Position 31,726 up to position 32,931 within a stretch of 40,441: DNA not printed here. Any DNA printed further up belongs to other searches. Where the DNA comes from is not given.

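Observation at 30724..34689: Seven-gene radical-SAM/SPASM plus APH-kinase operon in the prophage accessory slot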

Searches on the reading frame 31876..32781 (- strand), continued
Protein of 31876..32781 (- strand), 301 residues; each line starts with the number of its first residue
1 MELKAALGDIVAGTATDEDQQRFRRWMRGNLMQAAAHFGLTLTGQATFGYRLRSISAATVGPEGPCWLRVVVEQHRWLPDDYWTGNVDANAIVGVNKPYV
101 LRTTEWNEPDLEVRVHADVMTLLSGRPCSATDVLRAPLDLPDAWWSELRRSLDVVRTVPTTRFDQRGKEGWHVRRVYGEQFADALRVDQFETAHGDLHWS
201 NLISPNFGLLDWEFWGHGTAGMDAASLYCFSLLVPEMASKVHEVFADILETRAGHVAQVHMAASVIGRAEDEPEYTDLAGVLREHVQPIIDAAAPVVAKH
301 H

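Call 93: search_protein_representatives(alignment_id=A2)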
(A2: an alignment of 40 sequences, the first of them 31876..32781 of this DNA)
Query: 40 sequences, 284 profile positions. Proteins with E-value up to 0.001 (for the whole library): 931; up to 1e-10: 670; up to 1e-30: 305. The best 150 are listed.
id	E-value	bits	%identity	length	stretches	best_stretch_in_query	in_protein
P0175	1.2e-133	460.8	-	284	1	4-279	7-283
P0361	4.4e-110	383.5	-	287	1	5-280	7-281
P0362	6.7e-108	376.4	-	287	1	6-279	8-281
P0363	2.8e-105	367.8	-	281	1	7-281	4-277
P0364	5.2e-105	366.9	-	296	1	6-280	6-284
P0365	1.1e-103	362.6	-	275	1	10-281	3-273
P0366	3.4e-102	357.6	-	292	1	8-279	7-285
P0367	3.8e-101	354.2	-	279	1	8-279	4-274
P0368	2.4e-99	348.3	-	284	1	5-282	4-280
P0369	2.5e-96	338.4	-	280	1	6-279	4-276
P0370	1.5e-95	335.9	-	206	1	77-281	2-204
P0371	4.1e-93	327.9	-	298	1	10-281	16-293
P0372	5.1e-90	317.7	-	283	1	6-281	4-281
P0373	5.0e-89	314.5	-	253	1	4-198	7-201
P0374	2.4e-88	312.2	-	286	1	16-281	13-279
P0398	2.0e-67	243.6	-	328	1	21-280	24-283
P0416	1.0e-61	224.8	-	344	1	20-281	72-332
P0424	7.1e-60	218.8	-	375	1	11-208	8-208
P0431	2.7e-57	210.3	-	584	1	18-281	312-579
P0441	5.2e-55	202.9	-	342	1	9-281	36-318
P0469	3.6e-50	186.9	-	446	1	10-280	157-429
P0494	1.7e-46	174.9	-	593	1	38-262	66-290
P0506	7.8e-45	169.5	-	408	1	20-268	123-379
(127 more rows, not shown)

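Call 94: search_protein_families(library=pfam, proteins=[P0431, P0494, P0469, P0506, P0424, P0416, P0441, P0398], max_evalue=0.001)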
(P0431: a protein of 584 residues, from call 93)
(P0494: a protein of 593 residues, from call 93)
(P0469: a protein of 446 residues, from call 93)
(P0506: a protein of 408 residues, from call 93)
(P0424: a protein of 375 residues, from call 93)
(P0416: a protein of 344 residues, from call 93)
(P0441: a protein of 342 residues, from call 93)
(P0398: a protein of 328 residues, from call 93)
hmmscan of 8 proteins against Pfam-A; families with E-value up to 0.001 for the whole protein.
P0431 (584 aa): 4 families
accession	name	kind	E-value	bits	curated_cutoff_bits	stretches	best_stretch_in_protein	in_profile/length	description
PF00535.33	Glycos_transf_2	-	1.3e-23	84.2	23.3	1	7-138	1-132/168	Glycosyl transferase family 2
PF13641.12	Glyco_tranf_2_3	-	1.6e-18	68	27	1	6-220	3-227/230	Glycosyltransferase like family 2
PF13632.12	Glyco_trans_2_3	-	5e-08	33.4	27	1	84-234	1-155/198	Glycosyl transferase family group 2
PF10111.15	Glyco_tranf_2_2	-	0.00071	19.6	27.3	0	9-104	3-104/276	Glycosyltransferase like family 2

P0494 (593 aa): 0 families

P0469 (446 aa): 22 families
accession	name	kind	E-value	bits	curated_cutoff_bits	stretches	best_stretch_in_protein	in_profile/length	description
PF13414.12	TPR_11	-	9.4e-41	137.7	26.8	4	70-106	6-42/42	TPR repeat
PF00515.34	TPR_1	-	2.1e-40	135.4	27.8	4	92-125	1-34/34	Tetratricopeptide repeat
PF07719.23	TPR_2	-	3.3e-36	120.8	27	3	92-125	1-34/34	Tetratricopeptide repeat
PF13431.12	TPR_17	-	1.3e-28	97.2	24.4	2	80-113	1-34/34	Tetratricopeptide repeat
PF13181.12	TPR_8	-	4.5e-28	95.4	25.7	3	93-124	2-33/34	Tetratricopeptide repeat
PF13424.12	TPR_12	-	2.2e-23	82.6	30.1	3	60-123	5-76/77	Tetratricopeptide repeat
PF13428.12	TPR_14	-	7.3e-23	79.2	23.5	2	58-100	1-43/44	Tetratricopeptide repeat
PF14559.12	TPR_19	-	6.6e-22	78.1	25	3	72-123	5-56/68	Tetratricopeptide repeat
PF13432.12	TPR_16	-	8.1e-22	77.8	32.7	3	69-124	8-63/65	Tetratricopeptide repeat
PF13374.12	TPR_10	-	9.4e-20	70.4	27.5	1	94-122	4-32/42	Tetratricopeptide repeat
PF13176.12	TPR_7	-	2.7e-19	68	27.9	1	94-123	1-30/36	Tetratricopeptide repeat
PF03704.23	BTAD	-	2.2e-10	41.5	22.1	1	93-153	63-123/146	Bacterial transcriptional activator domain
PF13174.12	TPR_6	-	9.1e-10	39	26.3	0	93-120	1-28/33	Tetratricopeptide repeat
PF13371.12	TPR_9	-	5.2e-09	36.4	35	1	107-162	10-65/73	Tetratricopeptide repeat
PF12895.13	ANAPC3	-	9.8e-09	35.8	27.2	0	72-151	3-81/82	Anaphase-promoting complex, cyclosome, subunit 3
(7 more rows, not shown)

P0506 (408 aa): 0 families

P0424 (375 aa): 0 families

P0416 (344 aa): 1 family
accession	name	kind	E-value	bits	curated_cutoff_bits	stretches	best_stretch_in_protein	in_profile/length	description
PF01636.29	APH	-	1.9e-05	25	23.2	1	230-279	166-218/239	Phosphotransferase enzyme family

P0441 (342 aa): 0 families

P0398 (328 aa): 1 family
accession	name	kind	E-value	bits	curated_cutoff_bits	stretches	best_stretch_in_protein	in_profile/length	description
PF01636.29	APH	-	0.00013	22.3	23.2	0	148-246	129-233/239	Phosphotransferase enzyme family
